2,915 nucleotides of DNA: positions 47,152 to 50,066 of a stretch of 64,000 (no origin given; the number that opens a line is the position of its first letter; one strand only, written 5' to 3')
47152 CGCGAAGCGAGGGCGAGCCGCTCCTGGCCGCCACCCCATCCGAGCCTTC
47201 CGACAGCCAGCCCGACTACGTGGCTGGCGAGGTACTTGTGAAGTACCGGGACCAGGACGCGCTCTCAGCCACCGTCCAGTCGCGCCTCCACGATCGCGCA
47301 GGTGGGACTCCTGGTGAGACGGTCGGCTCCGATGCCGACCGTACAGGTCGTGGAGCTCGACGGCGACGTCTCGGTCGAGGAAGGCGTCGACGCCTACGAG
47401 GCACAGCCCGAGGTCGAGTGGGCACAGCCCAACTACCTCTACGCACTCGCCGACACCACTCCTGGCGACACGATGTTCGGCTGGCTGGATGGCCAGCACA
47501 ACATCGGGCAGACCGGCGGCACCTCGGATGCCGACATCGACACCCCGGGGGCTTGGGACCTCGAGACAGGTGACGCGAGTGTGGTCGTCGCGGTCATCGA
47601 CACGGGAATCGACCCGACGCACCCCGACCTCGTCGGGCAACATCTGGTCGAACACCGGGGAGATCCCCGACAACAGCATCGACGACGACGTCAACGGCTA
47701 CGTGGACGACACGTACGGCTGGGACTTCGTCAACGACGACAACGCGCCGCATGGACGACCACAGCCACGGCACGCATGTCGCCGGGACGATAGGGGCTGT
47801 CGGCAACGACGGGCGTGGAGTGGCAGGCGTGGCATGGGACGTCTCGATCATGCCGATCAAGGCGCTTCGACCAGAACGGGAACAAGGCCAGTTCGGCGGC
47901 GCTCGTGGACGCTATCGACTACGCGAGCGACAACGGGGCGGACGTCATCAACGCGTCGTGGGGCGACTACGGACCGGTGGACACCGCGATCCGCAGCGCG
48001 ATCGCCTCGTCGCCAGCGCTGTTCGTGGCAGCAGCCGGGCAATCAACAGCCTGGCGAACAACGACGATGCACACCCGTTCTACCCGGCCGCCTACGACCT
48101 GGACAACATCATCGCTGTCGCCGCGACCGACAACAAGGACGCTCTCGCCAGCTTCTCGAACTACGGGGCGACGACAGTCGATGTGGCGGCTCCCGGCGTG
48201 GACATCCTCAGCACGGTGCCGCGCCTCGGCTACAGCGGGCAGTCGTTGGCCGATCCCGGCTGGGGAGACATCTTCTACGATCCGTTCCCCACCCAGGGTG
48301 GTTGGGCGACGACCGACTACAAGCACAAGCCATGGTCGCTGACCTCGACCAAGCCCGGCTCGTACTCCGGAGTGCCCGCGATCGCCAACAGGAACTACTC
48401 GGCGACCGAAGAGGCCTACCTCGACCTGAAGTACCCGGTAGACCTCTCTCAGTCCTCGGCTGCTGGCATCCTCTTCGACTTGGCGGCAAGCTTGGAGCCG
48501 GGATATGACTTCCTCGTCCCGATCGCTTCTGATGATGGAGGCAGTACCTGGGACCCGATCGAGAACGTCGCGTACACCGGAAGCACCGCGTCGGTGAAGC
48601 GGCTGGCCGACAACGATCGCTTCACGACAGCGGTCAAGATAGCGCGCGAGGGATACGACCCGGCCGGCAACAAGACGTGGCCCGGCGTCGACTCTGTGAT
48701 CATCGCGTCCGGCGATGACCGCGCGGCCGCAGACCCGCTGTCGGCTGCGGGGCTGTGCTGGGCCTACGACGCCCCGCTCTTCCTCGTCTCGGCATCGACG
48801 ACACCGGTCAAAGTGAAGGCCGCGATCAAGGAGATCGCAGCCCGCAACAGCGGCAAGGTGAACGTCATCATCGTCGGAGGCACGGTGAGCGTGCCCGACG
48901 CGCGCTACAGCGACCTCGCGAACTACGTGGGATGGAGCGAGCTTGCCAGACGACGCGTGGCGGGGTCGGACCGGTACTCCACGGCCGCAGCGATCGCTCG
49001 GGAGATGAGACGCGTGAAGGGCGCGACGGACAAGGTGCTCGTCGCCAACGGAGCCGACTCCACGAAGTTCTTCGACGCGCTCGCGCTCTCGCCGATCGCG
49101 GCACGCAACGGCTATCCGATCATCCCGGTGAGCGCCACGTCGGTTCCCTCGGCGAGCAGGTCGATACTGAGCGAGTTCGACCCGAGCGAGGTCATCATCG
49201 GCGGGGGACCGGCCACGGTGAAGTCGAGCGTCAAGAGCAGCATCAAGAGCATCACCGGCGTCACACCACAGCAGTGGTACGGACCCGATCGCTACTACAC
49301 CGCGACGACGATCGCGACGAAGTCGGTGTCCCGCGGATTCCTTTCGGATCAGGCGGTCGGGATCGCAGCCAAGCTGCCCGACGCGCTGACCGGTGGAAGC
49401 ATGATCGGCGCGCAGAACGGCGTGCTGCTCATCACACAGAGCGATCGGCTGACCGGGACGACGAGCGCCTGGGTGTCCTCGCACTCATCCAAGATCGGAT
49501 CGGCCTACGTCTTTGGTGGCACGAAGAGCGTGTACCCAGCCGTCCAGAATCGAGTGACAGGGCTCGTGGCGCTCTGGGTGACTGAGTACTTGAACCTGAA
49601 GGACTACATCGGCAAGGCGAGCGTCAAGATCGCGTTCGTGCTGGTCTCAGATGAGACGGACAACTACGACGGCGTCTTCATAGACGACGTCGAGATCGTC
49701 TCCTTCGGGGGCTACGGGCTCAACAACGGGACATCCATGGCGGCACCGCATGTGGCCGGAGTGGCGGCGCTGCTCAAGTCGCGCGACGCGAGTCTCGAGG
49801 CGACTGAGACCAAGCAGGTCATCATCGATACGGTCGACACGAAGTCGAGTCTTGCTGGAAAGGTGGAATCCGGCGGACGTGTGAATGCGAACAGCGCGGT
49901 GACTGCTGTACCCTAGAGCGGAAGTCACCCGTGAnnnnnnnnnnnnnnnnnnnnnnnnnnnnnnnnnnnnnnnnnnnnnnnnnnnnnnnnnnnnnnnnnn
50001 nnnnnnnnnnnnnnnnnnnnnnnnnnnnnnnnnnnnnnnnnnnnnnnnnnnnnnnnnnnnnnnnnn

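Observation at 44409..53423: Four adjacent CWB2 proteins with the anchoring triplet at every possible position relative to the functional domain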

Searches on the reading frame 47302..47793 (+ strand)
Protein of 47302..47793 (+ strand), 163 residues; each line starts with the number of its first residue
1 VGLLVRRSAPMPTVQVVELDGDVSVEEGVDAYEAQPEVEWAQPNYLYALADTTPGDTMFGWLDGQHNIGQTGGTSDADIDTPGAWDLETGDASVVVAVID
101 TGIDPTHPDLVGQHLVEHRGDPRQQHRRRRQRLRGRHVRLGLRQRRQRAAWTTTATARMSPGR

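Call 3: search_protein_families(library=pfam, proteins=[window:47302-47793:+], max_evalue=0.01)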
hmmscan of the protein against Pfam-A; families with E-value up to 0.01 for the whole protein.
window:47302-47793:+ (163 aa): 2 families
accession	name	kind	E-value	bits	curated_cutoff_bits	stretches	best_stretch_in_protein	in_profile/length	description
PF22148.1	Fervidolysin_NPro-like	-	0.00016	22.4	21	1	6-44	43-81/81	Fervidolysin N-terminal prodomain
PF00082.27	Peptidase_S8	-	0.00033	20.5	21.8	1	93-115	3-25/288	Subtilase family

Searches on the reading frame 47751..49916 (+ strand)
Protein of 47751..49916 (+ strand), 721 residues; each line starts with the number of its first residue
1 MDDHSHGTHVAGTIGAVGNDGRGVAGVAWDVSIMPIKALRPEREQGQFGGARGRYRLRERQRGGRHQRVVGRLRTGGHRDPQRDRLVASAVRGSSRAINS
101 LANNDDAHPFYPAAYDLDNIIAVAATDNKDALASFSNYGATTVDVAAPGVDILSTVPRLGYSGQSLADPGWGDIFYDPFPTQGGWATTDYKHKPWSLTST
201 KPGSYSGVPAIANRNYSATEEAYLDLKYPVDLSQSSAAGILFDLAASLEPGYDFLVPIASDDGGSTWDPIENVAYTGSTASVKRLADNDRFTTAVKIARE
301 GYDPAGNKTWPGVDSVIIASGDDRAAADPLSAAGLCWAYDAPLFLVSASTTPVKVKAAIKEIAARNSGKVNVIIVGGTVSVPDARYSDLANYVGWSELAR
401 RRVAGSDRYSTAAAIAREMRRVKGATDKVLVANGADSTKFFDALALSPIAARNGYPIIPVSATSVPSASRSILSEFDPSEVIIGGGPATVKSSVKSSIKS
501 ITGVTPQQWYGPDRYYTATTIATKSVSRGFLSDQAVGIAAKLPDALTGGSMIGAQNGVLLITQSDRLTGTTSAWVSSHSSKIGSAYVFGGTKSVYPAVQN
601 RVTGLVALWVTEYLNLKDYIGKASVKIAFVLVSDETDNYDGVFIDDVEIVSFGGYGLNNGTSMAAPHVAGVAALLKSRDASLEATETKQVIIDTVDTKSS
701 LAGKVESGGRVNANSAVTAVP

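Call 3: search_protein_families(library=pfam, proteins=[window:47751-49916:+], max_evalue=0.01)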
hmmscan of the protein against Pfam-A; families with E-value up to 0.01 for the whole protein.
window:47751-49916:+ (721 aa): 3 families
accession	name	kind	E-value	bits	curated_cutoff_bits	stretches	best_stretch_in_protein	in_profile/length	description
PF04122.17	CW_binding_2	-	8.2e-40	135.7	24.9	3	402-495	1-73/73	Cell wall binding domain 2 (CWB2)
PF00082.27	Peptidase_S8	-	1.3e-29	103.9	21.8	2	2-156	52-221/288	Subtilase family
PF20773.4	InhA-like_MAM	-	6.5e-07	29.5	26.9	1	599-649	113-162/191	Immune inhibitor A-like, MAM domain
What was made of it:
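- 49572..49712 (+): C-terminal half of the MAM-like sandwich. PF20773 profile positions 113-162 (call 3).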

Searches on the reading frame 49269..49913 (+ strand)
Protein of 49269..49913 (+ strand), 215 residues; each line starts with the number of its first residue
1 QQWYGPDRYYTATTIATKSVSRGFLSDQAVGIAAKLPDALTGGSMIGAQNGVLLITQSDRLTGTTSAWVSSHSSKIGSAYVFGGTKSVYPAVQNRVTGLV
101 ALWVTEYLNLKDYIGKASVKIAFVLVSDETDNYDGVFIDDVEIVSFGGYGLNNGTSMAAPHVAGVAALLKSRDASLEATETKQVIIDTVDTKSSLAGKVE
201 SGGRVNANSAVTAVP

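Call 43: search_protein_representatives(protein=window:49269-49913:+)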
Query: 215 residues. Proteins with E-value up to 0.001 (for the whole library): 12214; up to 1e-10: 1036; up to 1e-30: 9. The best 150 are listed.
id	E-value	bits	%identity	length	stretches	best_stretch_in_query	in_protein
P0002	6.8e-102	355.9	64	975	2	1-215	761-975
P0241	4.9e-60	219.3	57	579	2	1-99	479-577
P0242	3.5e-39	151.2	39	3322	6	144-211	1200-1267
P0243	8.6e-39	150.0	46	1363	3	2-95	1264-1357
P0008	3.8e-37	144.6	48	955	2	1-88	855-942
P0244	2.2e-36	142.1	39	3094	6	145-211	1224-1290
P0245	4.7e-34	134.5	45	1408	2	2-99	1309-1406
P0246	1.4e-33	133.0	42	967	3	7-100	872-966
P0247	5.5e-31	124.5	38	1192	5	148-215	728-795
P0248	5.0e-29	118.1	38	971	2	82-215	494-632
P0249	2.5e-28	115.8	58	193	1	1-96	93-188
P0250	3.2e-28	115.4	37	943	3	2-98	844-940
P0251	1.0e-27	113.8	55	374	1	1-97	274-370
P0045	1.7e-27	113.1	35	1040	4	102-213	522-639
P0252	3.4e-27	112.1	55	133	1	2-97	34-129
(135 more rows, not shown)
